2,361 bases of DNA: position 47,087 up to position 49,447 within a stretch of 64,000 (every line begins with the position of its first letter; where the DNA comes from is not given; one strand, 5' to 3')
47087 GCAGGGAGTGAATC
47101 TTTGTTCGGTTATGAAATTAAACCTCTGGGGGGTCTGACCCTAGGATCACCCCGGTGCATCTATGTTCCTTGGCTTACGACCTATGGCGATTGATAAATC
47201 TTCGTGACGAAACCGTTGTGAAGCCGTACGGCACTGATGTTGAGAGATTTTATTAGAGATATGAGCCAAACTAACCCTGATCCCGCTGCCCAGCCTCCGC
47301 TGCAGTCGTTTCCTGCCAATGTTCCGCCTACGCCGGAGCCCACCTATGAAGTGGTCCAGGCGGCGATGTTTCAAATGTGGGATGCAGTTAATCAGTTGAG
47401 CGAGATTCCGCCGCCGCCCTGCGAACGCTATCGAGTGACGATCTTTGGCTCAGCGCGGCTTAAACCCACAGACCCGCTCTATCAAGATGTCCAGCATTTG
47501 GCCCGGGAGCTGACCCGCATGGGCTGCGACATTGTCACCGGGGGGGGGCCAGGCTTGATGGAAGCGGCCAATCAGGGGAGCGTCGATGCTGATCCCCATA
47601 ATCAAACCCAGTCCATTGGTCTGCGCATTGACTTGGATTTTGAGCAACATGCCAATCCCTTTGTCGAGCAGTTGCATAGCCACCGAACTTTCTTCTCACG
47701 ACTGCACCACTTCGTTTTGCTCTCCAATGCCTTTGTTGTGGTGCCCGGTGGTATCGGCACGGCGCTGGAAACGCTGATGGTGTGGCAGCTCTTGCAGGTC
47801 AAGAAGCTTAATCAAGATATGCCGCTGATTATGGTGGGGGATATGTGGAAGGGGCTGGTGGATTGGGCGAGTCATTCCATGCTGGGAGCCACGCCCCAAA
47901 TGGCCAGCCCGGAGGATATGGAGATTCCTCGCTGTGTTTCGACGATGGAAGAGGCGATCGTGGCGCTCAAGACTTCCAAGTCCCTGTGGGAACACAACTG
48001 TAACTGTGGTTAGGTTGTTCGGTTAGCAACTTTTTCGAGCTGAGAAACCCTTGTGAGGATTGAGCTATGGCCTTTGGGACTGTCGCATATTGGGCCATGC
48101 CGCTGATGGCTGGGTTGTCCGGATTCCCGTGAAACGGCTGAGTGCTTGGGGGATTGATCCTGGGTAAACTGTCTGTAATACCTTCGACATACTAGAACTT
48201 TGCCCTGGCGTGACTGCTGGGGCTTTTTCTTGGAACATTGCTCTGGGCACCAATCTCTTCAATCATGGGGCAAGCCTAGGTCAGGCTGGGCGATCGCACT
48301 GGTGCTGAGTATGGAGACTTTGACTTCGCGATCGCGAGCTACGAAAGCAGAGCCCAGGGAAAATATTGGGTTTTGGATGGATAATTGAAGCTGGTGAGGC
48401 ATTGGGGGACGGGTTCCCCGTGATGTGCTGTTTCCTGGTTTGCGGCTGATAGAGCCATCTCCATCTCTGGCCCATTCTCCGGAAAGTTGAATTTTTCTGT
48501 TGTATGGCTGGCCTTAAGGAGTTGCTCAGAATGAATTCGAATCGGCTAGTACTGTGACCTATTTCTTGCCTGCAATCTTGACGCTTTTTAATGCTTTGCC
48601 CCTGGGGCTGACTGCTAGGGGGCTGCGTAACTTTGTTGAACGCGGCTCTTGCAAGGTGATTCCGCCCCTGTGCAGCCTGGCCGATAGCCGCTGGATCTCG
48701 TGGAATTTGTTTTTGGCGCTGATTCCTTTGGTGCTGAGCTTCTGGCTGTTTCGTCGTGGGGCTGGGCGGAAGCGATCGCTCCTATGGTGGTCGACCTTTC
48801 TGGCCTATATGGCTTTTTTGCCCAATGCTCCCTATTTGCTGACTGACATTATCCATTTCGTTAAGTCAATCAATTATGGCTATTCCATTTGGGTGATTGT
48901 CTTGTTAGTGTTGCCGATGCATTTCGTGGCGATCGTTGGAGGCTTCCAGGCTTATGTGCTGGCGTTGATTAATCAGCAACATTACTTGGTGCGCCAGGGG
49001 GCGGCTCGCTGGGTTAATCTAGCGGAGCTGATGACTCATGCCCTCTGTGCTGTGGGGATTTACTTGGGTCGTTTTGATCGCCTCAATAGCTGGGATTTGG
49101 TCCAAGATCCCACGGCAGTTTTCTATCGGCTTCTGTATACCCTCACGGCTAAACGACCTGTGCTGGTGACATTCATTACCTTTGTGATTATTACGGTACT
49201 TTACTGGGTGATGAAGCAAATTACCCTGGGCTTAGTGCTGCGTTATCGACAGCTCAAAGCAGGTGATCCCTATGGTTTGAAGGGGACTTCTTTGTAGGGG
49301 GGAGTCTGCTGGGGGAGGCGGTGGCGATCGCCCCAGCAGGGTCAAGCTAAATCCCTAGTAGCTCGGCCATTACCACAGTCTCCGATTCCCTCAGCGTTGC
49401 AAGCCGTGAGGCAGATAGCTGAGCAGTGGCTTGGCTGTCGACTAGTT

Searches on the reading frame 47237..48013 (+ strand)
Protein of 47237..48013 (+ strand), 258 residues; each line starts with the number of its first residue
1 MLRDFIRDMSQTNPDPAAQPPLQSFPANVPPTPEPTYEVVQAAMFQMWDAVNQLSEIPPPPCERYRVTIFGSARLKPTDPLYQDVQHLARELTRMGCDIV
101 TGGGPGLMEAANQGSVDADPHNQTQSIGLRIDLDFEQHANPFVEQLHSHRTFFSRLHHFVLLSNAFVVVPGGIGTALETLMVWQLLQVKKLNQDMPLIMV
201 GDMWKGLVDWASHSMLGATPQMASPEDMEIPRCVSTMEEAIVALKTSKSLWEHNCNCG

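Call 92: search_protein_families(library=pfam, proteins=[window:47237-48013:+], max_evalue=0.001)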
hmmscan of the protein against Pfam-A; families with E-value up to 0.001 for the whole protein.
window:47237-48013:+ (258 aa): 2 families
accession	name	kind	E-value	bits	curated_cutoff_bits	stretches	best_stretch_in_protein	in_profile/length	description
PF03641.19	Lysine_decarbox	-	1.8e-17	64.2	27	1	108-242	1-129/131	Possible lysine decarboxylase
PF18306.6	LDcluster4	-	3.9e-10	40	26.3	1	65-184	2-115/151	SLOG cluster4 family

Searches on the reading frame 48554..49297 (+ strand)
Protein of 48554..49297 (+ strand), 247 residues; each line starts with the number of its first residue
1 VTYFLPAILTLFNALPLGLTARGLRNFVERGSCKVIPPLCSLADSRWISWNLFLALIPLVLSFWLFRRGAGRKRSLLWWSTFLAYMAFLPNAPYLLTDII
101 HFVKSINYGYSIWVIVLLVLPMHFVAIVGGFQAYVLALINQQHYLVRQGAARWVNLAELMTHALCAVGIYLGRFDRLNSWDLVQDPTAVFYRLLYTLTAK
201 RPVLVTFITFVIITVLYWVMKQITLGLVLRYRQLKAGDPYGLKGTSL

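Call 92: search_protein_families(library=pfam, proteins=[window:48554-49297:+], max_evalue=0.001)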
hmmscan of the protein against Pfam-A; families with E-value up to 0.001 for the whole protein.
window:48554-49297:+ (247 aa): 1 family
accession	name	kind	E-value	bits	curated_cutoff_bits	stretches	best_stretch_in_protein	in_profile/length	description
PF07099.16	DUF1361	-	3.7e-47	160.8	25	1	50-215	1-169/169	Protein of unknown function (DUF1361)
